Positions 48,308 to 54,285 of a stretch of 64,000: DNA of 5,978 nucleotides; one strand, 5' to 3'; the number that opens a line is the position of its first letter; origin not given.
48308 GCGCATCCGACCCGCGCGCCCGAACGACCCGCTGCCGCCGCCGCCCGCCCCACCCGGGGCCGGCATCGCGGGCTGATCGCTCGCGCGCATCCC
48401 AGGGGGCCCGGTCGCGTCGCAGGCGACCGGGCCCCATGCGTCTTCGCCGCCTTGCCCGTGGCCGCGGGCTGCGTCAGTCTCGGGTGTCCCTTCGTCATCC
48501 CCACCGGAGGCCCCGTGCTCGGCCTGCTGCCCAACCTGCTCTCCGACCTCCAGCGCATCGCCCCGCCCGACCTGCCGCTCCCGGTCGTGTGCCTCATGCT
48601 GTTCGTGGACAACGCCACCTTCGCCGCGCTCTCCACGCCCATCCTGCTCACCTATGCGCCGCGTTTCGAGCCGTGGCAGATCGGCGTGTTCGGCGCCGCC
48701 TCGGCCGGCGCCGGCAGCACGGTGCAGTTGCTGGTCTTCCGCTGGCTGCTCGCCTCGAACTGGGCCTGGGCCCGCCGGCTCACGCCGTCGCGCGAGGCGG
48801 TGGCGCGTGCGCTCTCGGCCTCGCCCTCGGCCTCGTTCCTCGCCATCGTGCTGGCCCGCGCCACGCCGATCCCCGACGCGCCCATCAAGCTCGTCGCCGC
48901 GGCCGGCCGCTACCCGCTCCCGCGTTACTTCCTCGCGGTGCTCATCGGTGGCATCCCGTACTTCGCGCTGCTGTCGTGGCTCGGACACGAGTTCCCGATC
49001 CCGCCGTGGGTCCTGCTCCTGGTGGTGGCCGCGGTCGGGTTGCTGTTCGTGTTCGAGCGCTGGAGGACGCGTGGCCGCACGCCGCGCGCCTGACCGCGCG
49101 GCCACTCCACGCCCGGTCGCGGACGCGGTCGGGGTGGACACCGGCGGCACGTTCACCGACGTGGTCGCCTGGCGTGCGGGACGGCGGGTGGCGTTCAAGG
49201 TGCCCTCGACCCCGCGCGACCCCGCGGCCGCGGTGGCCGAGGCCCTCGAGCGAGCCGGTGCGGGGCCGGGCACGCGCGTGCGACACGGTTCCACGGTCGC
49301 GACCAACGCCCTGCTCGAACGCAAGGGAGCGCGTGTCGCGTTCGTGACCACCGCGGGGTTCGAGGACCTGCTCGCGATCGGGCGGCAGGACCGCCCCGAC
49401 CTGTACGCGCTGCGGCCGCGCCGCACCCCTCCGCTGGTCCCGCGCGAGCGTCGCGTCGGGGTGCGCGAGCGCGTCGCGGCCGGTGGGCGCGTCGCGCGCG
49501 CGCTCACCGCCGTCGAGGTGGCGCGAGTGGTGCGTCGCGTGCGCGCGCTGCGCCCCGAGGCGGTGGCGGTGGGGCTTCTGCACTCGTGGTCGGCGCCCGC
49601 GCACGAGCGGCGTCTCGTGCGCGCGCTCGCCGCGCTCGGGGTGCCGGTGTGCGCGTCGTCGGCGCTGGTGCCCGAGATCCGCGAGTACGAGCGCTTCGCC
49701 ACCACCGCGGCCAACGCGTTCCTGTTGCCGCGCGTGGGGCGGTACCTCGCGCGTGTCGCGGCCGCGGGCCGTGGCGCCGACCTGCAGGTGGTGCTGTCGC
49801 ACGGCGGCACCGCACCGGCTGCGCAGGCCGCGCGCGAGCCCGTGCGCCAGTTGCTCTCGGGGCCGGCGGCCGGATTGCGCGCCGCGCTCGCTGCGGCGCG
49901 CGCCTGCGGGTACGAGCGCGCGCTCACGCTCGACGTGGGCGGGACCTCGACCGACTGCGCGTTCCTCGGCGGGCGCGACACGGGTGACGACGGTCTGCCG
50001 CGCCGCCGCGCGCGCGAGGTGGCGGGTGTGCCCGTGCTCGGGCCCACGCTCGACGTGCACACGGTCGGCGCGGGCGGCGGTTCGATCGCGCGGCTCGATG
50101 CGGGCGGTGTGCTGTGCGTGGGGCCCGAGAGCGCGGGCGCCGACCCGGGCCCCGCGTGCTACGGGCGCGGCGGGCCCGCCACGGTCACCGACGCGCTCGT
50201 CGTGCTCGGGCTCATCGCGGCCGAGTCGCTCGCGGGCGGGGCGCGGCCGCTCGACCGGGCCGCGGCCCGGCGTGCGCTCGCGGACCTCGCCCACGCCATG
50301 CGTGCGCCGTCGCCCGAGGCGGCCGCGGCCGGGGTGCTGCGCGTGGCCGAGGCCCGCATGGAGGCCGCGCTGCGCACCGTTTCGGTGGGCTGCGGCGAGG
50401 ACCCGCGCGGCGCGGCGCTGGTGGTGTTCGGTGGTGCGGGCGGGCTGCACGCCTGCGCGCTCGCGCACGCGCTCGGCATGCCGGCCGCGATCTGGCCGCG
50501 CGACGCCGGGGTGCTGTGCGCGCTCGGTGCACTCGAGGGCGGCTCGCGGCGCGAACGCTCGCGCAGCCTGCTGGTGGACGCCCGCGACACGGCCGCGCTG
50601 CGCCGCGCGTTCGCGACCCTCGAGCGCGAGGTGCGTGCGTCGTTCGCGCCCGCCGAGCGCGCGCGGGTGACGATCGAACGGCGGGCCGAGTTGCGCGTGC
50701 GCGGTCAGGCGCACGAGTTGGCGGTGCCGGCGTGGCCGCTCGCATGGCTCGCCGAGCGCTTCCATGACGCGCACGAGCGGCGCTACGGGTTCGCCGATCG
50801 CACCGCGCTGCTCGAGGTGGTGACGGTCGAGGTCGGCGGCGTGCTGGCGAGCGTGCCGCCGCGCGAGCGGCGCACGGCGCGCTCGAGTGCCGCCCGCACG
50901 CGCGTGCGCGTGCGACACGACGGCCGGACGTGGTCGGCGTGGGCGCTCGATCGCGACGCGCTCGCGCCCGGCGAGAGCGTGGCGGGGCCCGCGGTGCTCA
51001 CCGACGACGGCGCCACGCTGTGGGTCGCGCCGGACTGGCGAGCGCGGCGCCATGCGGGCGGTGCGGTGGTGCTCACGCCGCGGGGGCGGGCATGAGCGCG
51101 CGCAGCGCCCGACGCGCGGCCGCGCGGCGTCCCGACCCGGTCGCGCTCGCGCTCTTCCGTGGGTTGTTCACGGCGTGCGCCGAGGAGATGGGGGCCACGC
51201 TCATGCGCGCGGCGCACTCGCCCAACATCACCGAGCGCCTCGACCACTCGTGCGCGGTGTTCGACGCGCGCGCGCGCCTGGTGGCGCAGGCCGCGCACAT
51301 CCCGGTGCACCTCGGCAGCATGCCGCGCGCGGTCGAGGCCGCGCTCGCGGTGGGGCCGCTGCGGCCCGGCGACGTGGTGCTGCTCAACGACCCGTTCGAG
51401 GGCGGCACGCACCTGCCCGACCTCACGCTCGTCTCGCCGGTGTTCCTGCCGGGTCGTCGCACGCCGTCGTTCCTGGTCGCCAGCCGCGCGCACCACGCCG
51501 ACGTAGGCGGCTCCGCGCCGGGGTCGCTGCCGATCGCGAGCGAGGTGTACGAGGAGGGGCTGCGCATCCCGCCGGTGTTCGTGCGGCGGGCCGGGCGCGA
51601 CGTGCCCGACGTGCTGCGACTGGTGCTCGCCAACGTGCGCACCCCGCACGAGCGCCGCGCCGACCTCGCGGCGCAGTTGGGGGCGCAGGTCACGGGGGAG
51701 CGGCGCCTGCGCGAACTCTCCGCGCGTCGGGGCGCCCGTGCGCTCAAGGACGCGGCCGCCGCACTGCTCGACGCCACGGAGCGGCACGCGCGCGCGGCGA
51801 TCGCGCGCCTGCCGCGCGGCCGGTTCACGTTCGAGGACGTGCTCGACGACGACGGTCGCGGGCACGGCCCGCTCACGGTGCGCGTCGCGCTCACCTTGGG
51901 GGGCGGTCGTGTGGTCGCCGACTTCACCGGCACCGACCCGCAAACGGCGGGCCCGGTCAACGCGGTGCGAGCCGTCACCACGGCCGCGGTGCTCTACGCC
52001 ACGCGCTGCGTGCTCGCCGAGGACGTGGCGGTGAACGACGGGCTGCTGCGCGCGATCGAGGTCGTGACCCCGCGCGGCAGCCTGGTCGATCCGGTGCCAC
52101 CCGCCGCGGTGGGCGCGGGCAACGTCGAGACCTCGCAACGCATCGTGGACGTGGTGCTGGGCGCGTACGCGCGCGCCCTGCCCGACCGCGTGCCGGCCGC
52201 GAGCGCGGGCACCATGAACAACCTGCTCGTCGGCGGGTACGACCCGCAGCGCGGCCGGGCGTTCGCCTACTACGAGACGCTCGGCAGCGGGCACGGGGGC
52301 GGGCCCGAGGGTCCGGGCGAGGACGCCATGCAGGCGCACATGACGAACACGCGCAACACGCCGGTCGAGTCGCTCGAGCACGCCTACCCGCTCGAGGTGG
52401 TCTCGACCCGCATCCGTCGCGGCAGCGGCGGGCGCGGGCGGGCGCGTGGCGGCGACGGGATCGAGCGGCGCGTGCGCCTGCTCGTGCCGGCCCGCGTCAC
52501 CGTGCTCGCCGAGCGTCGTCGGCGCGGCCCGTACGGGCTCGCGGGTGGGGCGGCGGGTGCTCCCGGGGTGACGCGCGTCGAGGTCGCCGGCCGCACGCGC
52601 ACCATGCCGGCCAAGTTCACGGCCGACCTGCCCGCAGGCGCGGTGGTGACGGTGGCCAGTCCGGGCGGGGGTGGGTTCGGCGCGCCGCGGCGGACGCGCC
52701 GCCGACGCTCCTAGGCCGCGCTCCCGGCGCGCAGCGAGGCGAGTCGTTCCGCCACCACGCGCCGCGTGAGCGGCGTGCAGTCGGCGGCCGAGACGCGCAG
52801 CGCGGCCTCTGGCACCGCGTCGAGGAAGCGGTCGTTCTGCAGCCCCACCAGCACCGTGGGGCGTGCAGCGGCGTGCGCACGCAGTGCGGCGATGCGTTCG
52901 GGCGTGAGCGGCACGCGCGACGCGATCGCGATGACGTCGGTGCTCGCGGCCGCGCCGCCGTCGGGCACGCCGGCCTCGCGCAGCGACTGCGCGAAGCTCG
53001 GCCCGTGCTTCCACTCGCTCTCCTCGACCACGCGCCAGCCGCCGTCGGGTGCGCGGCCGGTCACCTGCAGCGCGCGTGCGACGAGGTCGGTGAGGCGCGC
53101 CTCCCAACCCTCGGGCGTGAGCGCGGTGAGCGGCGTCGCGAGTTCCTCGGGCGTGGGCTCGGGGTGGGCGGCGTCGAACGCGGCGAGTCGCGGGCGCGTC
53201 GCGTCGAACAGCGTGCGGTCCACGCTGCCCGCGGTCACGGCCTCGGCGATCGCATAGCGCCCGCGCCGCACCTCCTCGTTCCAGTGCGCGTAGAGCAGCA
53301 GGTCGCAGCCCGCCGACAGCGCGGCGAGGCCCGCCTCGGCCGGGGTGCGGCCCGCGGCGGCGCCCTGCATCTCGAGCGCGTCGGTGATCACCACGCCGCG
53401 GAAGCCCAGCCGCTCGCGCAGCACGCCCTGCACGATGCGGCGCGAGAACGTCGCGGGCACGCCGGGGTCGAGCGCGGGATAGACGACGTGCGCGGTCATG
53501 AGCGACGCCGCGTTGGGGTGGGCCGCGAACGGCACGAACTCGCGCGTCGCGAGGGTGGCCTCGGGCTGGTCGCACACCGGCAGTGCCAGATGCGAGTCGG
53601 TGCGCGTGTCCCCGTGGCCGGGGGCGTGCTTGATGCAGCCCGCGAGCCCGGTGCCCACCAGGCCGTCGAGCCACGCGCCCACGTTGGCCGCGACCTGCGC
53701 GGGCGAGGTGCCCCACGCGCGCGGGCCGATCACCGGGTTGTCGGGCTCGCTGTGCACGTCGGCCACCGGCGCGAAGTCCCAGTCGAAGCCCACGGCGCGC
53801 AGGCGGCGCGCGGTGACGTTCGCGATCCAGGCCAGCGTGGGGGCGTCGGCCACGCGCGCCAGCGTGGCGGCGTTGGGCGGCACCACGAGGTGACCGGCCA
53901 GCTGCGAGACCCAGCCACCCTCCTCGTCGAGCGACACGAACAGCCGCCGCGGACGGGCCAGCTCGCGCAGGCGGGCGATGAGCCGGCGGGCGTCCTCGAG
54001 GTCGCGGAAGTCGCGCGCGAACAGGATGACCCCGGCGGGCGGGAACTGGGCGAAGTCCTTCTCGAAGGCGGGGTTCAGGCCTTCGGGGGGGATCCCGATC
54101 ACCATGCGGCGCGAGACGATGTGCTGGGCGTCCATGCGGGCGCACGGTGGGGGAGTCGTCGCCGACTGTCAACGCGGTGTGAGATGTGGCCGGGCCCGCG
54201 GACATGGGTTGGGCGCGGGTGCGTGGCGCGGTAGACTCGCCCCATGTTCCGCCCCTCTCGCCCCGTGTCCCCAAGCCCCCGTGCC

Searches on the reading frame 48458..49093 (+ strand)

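Call 44: search_protein_families(library=pfam, proteins=[window:48458-49093:+], max_evalue=0.00001)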
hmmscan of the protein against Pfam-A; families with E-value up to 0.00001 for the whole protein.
window:48458-49093:+ (211 aa): 1 family
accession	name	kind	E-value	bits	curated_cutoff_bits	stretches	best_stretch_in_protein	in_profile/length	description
PF09335.16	VTT_dom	-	5e-12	46.8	33.9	1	62-177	6-122/123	VTT domain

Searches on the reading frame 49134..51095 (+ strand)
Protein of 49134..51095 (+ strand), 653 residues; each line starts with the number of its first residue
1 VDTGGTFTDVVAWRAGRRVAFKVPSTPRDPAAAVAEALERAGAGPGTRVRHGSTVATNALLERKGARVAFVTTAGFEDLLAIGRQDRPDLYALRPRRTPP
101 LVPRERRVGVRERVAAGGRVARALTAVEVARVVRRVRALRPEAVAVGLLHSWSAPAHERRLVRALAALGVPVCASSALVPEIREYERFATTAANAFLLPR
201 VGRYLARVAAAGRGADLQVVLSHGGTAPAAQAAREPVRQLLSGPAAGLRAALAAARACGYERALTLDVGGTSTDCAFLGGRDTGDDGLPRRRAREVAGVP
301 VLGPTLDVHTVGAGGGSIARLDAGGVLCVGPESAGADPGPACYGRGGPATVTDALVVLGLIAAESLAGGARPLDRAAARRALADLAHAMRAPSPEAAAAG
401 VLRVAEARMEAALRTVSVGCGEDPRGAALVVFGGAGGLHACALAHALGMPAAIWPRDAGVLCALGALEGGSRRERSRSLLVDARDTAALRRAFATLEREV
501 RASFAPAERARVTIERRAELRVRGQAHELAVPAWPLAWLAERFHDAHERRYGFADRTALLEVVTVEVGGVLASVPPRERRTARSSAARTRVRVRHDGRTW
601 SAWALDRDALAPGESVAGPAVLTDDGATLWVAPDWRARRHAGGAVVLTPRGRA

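Call 34: search_protein_families(library=ncbifam, proteins=[window:49134-51095:+], max_evalue=0.00001)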
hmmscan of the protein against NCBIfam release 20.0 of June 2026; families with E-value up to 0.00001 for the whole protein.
window:49134-51095:+ (653 aa): 3 families
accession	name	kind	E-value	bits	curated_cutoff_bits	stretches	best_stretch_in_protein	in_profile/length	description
NF050156.1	CapLactmsAlpCapA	equivalog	2.3e-115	386.5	1000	1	1-648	5-686/689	caprolactamase subunit alpha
NF042975.2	AcphenoCarb_ApcC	equivalog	4.8e-58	196.9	1500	1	1-466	13-500/733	acetophenone carboxylase subunit gamma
NF042960.1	AcphenoCarb_ApcA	equivalog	1.3e-37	129.4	1250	1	235-643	242-651/658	acetophenone carboxylase subunit alpha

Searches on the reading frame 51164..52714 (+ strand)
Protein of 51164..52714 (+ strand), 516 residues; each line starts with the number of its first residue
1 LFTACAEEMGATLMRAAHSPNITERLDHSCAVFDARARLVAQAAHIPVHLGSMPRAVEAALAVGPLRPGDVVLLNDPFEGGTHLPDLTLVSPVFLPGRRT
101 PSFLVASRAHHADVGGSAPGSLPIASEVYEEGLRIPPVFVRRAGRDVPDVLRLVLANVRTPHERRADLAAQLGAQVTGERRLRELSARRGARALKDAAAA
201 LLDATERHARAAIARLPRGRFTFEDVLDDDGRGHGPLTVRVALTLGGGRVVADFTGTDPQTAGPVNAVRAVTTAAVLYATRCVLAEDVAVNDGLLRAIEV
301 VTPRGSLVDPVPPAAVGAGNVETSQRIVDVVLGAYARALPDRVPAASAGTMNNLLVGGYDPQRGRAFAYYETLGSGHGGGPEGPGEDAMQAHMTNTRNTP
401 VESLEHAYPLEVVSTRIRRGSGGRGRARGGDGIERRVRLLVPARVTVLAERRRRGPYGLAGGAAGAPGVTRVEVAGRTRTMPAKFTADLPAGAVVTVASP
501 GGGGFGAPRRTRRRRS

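Call 34: search_protein_families(library=ncbifam, proteins=[window:51164-52714:+], max_evalue=0.00001)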
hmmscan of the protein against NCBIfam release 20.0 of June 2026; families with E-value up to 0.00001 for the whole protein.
window:51164-52714:+ (516 aa): 2 families
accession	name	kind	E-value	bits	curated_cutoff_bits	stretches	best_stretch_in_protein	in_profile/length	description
NF050157.1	CapLactmsBetCapB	equivalog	1.8e-66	224.7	1000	1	6-510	17-531/577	caprolactamase subunit beta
NF042976.1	AcphenoCarb_ApcD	equivalog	9.9e-29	100.1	1500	1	66-442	108-493/685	acetophenone carboxylase subunit delta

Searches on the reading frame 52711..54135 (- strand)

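Call 44: search_protein_families(library=pfam, proteins=[window:52711-54135:-], max_evalue=0.00001)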
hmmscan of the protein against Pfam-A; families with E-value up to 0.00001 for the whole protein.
window:52711-54135:- (474 aa): 1 family
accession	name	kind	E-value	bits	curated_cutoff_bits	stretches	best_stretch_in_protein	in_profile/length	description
PF00933.27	Glyco_hydro_3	-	1.2e-60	206.1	27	1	34-317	30-313/316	Glycosyl hydrolase family 3 N terminal domain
